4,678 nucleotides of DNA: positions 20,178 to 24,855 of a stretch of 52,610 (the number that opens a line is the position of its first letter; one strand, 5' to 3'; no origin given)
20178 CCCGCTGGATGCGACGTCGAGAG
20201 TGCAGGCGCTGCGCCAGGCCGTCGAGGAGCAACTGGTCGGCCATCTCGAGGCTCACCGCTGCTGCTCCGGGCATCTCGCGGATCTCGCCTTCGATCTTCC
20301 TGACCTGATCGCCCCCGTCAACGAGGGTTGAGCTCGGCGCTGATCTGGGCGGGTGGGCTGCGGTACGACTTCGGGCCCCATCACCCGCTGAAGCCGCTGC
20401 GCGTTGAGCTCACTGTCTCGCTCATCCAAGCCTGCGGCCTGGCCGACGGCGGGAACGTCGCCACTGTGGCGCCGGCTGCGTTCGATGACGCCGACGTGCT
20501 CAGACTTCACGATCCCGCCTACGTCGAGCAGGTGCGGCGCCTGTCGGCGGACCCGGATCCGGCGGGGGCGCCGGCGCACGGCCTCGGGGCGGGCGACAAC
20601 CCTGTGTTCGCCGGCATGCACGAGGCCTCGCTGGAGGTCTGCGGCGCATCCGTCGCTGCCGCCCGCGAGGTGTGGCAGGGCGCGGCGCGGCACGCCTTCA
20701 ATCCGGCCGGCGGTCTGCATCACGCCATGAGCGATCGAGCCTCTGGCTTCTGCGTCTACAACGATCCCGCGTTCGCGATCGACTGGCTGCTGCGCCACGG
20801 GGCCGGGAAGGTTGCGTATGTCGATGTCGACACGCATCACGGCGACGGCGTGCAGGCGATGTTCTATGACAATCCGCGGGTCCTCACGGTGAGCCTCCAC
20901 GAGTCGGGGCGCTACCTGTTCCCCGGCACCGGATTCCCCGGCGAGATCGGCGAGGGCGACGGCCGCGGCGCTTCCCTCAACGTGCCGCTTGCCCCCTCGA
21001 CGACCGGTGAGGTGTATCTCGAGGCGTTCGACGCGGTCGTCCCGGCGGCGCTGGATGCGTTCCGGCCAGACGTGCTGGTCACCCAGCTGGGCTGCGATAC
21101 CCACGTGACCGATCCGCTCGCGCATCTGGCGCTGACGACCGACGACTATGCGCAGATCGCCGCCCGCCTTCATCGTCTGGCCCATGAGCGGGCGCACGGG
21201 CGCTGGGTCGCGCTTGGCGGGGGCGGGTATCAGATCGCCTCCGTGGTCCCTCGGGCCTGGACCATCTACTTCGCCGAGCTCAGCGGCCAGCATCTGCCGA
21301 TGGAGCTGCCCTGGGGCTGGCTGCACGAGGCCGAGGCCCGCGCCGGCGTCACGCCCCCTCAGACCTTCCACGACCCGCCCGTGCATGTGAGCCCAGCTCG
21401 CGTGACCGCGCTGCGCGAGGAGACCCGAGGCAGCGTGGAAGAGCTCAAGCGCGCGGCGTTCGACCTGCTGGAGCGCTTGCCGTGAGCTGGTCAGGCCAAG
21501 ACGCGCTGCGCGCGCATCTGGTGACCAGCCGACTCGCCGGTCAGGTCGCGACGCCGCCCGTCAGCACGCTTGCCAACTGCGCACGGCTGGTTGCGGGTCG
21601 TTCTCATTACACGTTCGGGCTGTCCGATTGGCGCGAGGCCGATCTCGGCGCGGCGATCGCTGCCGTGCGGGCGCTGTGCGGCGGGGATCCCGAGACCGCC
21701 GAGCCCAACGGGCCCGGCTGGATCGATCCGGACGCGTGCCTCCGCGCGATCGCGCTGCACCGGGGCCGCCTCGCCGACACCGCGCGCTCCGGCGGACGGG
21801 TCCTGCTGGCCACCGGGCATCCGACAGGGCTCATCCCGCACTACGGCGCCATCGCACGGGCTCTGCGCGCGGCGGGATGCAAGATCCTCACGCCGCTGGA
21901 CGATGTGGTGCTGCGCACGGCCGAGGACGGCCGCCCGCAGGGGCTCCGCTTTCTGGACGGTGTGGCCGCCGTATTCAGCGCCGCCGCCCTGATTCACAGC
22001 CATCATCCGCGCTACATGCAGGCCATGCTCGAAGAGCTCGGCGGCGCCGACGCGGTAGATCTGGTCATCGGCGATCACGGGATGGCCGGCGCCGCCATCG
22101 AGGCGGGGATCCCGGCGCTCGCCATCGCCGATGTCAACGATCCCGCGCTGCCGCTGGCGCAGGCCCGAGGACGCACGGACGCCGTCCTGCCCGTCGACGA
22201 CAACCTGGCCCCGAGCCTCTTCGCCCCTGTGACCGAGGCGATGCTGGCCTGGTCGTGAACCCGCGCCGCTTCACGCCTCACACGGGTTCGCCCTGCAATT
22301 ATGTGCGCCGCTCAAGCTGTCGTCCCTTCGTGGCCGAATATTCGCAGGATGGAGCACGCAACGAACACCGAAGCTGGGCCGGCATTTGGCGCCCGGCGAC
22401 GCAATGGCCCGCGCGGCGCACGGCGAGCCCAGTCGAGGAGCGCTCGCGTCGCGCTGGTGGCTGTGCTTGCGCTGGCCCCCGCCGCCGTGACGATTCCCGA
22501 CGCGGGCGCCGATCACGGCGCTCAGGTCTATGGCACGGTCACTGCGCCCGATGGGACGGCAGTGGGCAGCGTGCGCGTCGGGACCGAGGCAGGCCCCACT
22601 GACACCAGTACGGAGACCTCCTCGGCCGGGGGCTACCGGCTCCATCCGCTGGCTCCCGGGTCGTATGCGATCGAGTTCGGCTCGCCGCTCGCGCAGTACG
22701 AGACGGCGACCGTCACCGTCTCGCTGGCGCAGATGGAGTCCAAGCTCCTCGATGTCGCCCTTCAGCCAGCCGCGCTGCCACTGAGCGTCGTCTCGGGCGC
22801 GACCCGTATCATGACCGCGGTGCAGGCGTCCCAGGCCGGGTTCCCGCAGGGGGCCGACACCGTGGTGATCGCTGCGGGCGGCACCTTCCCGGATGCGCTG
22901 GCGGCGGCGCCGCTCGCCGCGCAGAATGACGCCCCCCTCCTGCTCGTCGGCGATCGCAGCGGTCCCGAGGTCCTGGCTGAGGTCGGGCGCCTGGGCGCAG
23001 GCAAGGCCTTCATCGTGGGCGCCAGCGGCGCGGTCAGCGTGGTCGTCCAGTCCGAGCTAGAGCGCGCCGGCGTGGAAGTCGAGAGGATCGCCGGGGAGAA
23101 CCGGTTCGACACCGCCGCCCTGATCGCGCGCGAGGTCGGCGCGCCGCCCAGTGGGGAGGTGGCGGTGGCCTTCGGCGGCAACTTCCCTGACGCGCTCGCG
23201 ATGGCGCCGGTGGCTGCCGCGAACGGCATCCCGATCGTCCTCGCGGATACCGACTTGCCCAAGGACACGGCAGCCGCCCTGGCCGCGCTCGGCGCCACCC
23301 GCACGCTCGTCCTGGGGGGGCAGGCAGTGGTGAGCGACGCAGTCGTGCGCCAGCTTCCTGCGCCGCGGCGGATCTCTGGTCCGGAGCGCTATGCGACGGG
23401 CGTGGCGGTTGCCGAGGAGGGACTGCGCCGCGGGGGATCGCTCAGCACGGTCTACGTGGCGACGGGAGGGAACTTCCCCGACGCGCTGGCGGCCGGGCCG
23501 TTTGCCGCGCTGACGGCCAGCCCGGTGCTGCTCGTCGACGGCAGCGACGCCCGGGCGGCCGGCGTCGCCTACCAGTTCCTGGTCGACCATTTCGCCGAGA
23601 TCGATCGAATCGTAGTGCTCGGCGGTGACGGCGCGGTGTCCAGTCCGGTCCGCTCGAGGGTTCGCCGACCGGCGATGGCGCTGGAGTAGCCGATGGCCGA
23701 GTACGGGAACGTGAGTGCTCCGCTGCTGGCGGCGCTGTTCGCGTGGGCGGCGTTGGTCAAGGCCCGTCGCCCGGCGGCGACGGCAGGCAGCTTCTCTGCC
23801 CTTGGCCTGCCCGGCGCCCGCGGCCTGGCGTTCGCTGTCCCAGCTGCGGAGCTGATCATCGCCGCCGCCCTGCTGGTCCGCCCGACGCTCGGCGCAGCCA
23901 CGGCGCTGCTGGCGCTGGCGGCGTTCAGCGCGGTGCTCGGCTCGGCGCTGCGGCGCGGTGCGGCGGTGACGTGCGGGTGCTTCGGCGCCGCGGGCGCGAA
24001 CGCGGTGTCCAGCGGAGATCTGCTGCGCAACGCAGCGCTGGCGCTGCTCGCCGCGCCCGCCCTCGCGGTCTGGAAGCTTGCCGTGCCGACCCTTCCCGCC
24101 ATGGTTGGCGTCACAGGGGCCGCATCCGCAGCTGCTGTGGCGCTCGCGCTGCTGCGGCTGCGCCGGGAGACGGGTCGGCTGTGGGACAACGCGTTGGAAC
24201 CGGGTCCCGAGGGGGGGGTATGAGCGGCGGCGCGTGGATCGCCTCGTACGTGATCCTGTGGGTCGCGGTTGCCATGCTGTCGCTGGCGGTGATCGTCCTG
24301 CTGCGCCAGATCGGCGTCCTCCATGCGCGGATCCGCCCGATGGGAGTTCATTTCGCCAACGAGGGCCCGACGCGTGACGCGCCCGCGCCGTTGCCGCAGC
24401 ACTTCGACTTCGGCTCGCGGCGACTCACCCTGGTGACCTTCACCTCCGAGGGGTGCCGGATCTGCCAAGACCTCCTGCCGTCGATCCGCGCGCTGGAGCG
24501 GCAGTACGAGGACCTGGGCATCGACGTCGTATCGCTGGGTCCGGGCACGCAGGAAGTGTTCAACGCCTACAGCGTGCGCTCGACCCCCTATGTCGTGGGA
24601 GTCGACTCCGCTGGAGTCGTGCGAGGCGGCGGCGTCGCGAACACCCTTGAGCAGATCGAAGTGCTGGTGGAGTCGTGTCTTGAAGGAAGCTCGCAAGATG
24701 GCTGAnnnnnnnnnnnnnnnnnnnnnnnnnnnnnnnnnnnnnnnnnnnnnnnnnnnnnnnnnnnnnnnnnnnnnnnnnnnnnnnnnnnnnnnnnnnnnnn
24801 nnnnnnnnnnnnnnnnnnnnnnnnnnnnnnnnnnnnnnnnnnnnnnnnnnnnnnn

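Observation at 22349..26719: mauE-mauD-mauA-like core embedded between cell-wall-binding (CWB2) proteins, without MADH heavy chain, MauG or amicyanin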

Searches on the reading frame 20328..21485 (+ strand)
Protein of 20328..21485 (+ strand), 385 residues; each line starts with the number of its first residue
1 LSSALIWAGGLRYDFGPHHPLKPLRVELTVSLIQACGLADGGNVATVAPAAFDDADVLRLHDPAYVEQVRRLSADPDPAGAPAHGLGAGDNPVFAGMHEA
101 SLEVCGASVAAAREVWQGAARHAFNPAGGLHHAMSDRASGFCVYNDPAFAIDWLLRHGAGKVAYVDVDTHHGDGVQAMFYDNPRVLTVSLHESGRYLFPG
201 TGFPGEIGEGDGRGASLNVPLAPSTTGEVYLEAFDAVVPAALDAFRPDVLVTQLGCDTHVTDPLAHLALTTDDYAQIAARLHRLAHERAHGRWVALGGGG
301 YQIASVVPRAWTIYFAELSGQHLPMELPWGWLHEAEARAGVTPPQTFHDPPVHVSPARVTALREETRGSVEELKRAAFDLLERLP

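Call 47: search_protein_families(library=pfam, proteins=[window:20328-21485:+], max_evalue=0.001)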
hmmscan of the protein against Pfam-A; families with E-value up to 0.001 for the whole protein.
window:20328-21485:+ (385 aa): 1 family
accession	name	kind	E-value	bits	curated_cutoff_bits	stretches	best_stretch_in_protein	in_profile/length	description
PF00850.24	Hist_deacetyl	-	2.2e-84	283.8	27.9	1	19-317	1-297/298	Histone deacetylase domain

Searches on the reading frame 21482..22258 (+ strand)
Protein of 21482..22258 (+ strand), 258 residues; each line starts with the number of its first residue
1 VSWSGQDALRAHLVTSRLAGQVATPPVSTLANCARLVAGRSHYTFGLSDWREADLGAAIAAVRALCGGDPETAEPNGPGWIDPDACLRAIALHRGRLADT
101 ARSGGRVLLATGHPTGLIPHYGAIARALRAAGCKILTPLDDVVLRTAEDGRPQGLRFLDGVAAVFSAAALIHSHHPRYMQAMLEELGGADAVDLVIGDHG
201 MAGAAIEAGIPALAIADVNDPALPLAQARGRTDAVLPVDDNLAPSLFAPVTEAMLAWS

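Call 47: search_protein_families(library=pfam, proteins=[window:21482-22258:+], max_evalue=0.001)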
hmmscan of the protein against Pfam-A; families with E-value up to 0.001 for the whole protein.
window:21482-22258:+ (258 aa): 1 family
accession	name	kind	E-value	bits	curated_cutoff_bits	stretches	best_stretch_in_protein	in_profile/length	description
PF15698.10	Phosphatase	-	1.3e-61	208.5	28.4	1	9-255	1-251/256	Phosphatase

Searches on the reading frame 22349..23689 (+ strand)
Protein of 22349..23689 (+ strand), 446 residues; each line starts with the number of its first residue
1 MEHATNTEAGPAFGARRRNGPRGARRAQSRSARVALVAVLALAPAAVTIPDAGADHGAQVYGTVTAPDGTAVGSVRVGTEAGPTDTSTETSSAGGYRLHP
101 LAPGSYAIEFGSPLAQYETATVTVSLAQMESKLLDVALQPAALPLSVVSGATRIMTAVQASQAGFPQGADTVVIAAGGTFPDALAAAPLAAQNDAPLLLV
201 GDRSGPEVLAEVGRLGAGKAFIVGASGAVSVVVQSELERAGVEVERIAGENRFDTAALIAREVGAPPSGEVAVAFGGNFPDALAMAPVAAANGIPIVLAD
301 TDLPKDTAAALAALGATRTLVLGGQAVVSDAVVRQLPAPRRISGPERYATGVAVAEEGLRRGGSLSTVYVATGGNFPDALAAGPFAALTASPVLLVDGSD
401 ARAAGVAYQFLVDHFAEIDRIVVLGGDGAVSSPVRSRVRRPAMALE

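Call 3: search_protein_families(library=pfam, proteins=[window:22349-23689:+], max_evalue=1)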
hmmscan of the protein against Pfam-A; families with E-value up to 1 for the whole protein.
window:22349-23689:+ (446 aa): 6 families
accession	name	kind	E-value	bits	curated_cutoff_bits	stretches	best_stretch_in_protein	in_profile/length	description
PF04122.17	CW_binding_2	-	1.9e-49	166.5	24.9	3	246-333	1-73/73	Cell wall binding domain 2 (CWB2)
PF13620.12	CarboxypepD_reg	-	5.1e-08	33.6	32.3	1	59-139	1-82/82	Carboxypeptidase regulatory-like domain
PF17210.9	SdrD_B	-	0.0022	18.6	29.7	1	74-123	28-77/112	SdrD B-like domain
PF13715.12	CarbopepD_reg_2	-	0.078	13.5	32.2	1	61-146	2-84/88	CarboxypepD_reg-like domain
PF25020.1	TTR_TEN1-4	-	0.079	13.3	27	1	60-126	9-75/86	Teneurin TTR-like domain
PF00781.29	DAGK_cat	-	0.12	12.5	23.6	1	416-432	52-70/125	Diacylglycerol kinase catalytic domain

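Call 4: search_protein_families(library=ncbifam, proteins=[window:22349-23689:+], max_evalue=1)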
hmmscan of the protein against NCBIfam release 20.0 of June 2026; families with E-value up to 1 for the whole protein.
window:22349-23689:+ (446 aa): 1 family
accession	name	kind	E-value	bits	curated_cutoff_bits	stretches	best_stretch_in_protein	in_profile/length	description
NF033435.1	S-layer_Clost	equivalog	9.7e-21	74.3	650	2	148-333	387-595/728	S-layer protein SlpA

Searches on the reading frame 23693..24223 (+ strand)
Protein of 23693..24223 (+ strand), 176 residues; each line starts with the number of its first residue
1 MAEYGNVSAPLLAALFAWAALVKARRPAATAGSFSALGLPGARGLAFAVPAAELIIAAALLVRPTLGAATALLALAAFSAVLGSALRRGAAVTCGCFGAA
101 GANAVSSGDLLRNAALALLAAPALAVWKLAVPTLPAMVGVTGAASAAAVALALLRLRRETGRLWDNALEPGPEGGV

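Call 3: search_protein_families(library=pfam, proteins=[window:23693-24223:+], max_evalue=1)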
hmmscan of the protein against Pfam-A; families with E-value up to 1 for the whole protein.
window:23693-24223:+ (176 aa): 1 family
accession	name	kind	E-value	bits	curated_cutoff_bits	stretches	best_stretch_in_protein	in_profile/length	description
PF07291.16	MauE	-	2.8e-21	76.6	27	1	5-124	5-126/128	Methylamine utilisation protein MauE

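Call 4: search_protein_families(library=ncbifam, proteins=[window:23693-24223:+], max_evalue=1)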
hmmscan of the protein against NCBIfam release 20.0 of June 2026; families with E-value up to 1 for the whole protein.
window:23693-24223:+ (176 aa): 1 family
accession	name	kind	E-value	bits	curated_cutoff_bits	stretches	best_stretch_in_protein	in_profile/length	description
NF045576.1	BT_3928_fam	equivalog_domain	0.032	13.4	250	1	35-100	36-107/358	BT_3928 family protein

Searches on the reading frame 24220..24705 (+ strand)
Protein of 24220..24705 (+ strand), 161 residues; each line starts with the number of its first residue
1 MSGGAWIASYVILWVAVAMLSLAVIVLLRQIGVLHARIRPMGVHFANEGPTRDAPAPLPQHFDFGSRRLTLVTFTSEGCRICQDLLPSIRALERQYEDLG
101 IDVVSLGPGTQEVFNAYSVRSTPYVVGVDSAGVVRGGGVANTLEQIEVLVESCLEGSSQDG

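Call 3: search_protein_families(library=pfam, proteins=[window:24220-24705:+], max_evalue=1)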
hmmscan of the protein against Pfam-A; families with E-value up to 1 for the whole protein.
window:24220-24705:+ (161 aa): 8 families
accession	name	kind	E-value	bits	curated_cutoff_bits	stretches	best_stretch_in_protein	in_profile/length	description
PF00085.26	Thioredoxin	-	0.0016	18.8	23.5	1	67-125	18-76/103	Thioredoxin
PF13098.12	Thioredoxin_2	-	0.011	16.5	27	1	68-136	6-93/104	Thioredoxin-like domain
PF00578.27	AhpC-TSA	-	0.019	15.4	26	1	69-120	27-79/124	AhpC/TSA family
PF13728.12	TraF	-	0.021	15.1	23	1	68-127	130-198/224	F plasmid transfer operon protein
PF13905.12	Thioredoxin_8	-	0.032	15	27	1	68-117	2-53/94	Thioredoxin-like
PF08534.16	Redoxin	-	0.039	14.2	26.6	1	64-113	26-75/148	Redoxin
PF13192.12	Thioredoxin_3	-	0.13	12.7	24.8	1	76-150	7-75/76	Thioredoxin domain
PF20029.6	DUF6436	-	0.17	12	27.3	1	64-132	17-85/133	Domain of unknown function (DUF6436)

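Call 4: search_protein_families(library=ncbifam, proteins=[window:24220-24705:+], max_evalue=1)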
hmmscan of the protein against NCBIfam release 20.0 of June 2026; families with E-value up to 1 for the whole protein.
window:24220-24705:+ (161 aa): 3 families
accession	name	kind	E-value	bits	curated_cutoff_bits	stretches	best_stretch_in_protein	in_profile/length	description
TIGR02661.1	MauD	equivalog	4.7e-21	75.1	188.6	2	7-112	3-116/189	methylamine dehydrogenase accessory protein MauD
NF047697.1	ThioredTrxAClost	equivalog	2.8e-05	24.2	140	1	68-98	18-48/105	thioredoxin TrxA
TIGR01068.1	thioredoxin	equivalog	0.074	13.2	96.8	1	67-134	14-81/101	thioredoxin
